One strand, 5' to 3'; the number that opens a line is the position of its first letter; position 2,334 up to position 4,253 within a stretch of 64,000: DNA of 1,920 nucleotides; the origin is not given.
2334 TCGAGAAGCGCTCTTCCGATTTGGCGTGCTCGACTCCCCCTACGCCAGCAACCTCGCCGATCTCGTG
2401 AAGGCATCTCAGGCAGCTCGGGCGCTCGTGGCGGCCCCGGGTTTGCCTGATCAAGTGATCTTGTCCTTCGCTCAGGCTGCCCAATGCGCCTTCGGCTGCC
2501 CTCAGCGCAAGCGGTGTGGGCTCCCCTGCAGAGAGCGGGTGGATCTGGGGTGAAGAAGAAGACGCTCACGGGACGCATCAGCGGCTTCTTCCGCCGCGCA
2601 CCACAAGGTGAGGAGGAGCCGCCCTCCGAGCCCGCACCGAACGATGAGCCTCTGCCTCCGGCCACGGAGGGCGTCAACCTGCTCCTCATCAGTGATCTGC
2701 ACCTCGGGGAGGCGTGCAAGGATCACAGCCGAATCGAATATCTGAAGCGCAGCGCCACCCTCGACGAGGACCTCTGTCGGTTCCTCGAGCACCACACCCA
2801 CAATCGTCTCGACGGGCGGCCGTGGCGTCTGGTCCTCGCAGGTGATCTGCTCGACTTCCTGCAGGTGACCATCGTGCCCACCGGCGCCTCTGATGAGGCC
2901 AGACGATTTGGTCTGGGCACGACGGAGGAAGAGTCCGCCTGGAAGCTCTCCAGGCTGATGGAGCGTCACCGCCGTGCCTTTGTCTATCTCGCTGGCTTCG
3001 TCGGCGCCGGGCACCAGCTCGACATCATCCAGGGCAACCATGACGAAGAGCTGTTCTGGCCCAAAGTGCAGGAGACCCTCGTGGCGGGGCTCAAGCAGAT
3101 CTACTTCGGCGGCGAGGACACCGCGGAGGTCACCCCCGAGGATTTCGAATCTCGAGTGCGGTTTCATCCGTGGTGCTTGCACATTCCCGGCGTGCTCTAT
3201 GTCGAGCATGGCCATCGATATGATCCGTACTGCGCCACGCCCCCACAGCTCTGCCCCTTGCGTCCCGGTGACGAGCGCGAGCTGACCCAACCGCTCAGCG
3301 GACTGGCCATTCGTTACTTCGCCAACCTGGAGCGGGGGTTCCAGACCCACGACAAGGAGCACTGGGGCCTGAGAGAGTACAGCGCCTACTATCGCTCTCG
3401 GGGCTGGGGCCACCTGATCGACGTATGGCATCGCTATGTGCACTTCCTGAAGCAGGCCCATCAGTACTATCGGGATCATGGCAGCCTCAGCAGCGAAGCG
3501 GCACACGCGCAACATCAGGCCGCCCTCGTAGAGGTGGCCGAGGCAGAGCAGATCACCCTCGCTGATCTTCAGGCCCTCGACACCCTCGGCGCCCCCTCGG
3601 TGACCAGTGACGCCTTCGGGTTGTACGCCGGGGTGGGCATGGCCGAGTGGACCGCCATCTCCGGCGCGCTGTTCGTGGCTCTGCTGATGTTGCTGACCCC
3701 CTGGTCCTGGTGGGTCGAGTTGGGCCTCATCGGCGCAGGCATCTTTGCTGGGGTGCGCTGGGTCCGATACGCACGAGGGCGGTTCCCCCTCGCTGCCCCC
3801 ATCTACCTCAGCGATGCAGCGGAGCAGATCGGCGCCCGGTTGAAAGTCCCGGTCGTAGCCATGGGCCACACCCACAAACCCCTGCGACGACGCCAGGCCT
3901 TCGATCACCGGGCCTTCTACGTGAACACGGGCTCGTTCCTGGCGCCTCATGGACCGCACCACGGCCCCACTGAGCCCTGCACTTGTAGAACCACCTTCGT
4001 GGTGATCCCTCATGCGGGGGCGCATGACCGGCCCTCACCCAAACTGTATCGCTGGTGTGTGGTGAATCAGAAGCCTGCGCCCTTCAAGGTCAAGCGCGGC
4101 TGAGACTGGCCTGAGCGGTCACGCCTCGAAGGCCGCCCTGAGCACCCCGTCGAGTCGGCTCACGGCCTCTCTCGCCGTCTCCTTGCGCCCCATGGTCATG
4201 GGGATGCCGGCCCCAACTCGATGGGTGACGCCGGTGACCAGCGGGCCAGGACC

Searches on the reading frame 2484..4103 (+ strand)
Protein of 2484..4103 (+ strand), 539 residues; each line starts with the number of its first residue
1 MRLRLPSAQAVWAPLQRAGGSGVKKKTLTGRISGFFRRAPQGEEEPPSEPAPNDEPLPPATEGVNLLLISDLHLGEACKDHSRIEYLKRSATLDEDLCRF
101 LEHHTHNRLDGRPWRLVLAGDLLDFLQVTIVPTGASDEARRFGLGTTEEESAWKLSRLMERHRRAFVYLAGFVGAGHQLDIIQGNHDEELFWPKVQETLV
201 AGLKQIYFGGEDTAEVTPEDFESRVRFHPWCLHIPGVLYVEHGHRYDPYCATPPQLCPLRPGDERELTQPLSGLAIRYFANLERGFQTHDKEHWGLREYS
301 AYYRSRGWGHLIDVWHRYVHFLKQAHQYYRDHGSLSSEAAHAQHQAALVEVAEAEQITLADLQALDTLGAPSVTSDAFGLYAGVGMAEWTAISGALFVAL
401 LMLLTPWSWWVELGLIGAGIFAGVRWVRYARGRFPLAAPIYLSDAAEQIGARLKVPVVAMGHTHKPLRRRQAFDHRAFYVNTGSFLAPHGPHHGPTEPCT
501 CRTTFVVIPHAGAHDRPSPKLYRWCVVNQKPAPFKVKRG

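Call 49: find_encoding_contigs(protein=window:2484-4103:+, flank=10000, max_places=3)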
Protein window:2484-4103:+ (539 aa): no gene with exactly this product is on record in the collection.
